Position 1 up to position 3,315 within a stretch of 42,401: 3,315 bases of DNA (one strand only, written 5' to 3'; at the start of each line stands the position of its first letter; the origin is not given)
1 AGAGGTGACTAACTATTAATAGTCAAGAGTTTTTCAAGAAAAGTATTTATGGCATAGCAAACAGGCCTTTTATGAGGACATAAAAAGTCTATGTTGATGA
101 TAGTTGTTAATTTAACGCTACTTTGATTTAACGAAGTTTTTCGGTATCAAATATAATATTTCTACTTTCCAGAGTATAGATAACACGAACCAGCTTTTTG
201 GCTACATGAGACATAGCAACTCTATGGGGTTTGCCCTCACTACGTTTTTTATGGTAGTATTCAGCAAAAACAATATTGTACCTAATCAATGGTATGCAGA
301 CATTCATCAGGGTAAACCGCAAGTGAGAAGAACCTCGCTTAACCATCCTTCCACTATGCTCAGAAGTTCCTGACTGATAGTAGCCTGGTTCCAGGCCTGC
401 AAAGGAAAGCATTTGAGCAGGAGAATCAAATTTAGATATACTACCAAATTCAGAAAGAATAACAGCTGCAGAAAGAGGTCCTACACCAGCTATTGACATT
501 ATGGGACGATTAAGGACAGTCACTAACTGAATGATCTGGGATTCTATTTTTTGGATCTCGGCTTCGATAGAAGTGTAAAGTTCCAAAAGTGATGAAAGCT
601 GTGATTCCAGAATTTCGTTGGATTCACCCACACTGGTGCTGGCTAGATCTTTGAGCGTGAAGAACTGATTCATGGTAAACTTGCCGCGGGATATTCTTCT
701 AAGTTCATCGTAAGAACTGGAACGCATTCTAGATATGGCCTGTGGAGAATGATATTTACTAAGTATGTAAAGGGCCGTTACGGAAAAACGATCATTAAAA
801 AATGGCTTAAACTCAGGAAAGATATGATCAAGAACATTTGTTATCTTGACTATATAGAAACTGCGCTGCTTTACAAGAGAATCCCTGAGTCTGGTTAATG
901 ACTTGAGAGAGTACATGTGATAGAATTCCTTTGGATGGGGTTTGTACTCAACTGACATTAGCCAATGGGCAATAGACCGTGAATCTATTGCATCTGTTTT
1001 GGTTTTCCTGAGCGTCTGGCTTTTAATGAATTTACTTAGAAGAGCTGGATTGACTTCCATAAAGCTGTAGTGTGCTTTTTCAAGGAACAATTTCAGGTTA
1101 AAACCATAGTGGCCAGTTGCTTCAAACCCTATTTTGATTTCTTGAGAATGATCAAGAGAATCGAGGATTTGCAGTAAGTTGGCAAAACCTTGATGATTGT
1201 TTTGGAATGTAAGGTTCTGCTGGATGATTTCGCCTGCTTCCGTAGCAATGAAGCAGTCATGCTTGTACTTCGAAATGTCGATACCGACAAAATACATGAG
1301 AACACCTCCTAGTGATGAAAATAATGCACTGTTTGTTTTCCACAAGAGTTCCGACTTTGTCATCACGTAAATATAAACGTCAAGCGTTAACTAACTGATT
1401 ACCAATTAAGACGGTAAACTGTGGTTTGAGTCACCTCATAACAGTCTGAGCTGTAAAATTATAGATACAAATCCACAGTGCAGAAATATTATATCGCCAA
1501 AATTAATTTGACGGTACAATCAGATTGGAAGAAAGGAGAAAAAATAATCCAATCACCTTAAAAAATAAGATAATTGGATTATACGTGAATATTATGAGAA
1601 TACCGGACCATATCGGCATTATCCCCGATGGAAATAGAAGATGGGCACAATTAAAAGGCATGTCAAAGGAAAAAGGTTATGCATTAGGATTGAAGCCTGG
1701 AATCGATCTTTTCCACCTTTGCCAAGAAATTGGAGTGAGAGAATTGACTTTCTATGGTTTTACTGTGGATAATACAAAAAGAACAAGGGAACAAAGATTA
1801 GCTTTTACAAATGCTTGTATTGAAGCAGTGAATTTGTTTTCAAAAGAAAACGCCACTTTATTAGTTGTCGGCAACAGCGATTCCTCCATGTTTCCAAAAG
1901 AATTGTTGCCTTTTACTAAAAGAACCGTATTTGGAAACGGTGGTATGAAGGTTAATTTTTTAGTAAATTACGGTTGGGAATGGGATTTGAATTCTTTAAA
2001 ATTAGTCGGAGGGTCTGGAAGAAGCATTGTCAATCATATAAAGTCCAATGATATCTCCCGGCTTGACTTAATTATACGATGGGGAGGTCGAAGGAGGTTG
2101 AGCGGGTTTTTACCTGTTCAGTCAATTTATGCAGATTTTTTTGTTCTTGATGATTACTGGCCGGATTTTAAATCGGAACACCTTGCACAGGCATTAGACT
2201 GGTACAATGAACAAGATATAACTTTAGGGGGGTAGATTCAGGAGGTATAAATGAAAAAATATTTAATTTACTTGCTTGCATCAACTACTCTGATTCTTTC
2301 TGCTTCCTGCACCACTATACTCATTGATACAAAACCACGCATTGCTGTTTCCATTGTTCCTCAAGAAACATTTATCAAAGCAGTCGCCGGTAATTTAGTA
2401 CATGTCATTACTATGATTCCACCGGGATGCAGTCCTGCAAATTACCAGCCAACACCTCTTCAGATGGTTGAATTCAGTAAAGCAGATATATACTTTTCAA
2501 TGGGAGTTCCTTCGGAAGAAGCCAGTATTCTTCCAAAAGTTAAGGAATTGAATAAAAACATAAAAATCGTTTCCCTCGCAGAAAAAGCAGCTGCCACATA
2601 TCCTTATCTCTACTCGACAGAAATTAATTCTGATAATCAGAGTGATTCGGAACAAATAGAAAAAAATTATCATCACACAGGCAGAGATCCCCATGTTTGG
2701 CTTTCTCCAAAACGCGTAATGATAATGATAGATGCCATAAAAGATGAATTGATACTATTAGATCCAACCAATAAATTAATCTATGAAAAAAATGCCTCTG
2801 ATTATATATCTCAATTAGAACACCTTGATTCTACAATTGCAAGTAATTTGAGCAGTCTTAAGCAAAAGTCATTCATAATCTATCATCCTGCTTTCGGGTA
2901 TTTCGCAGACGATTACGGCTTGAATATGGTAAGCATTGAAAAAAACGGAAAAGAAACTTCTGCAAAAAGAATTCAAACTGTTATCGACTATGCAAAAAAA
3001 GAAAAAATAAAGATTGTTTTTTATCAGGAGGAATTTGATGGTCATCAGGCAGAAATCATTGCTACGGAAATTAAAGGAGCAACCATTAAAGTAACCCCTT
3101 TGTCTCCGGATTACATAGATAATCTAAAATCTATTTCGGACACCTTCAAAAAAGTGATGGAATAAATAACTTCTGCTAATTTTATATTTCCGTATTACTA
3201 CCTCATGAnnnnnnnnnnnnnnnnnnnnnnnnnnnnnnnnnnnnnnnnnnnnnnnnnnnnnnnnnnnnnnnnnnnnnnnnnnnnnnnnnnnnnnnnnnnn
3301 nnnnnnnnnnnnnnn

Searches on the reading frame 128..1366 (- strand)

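Call 17: search_protein_families(library=pfam, proteins=[window:128-1366:-], max_evalue=0.00001)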
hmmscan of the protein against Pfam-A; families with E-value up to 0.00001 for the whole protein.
window:128-1366:- (412 aa): 2 families
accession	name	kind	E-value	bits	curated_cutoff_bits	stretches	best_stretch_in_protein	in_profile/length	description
PF01548.23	DEDD_Tnp_IS110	-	2e-34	119.1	29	1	27-184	1-155/155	Transposase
PF02371.22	Transposase_20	-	5.8e-21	75.1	21.3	1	288-372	3-87/87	Transposase IS116/IS110/IS902 family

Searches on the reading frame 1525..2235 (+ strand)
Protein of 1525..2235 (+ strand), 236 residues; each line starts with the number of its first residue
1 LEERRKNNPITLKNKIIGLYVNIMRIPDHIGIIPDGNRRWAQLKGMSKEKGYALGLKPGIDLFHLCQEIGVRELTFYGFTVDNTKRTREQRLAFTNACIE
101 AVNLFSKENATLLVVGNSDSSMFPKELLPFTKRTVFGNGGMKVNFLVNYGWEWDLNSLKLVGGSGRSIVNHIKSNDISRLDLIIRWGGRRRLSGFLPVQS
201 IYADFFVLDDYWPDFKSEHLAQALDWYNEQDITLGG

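Call 17: search_protein_families(library=pfam, proteins=[window:1525-2235:+], max_evalue=0.00001)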
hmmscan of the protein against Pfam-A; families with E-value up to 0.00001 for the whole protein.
window:1525-2235:+ (236 aa): 1 family
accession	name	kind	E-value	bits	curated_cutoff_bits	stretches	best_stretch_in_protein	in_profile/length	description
PF01255.24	Prenyltransf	-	1.4e-39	136.4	27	1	33-232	1-216/219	Putative undecaprenyl diphosphate synthase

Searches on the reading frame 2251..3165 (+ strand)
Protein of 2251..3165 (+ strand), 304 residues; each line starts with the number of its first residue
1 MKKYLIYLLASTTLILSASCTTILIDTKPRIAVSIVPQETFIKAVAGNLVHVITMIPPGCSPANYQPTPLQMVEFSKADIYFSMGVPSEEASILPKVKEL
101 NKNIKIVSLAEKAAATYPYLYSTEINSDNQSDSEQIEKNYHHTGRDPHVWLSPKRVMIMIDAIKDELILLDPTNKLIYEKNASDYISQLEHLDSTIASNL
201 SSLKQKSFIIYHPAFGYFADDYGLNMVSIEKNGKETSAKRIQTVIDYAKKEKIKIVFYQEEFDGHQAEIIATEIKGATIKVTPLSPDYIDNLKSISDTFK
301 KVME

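Call 17: search_protein_families(library=pfam, proteins=[window:2251-3165:+], max_evalue=0.00001)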
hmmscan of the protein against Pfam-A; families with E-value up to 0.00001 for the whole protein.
window:2251-3165:+ (304 aa): 1 family
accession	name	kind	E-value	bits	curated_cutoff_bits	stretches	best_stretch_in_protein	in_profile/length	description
PF01297.22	ZnuA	-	1.1e-62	212.4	29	1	31-301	1-262/263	Zinc-uptake complex component A periplasmic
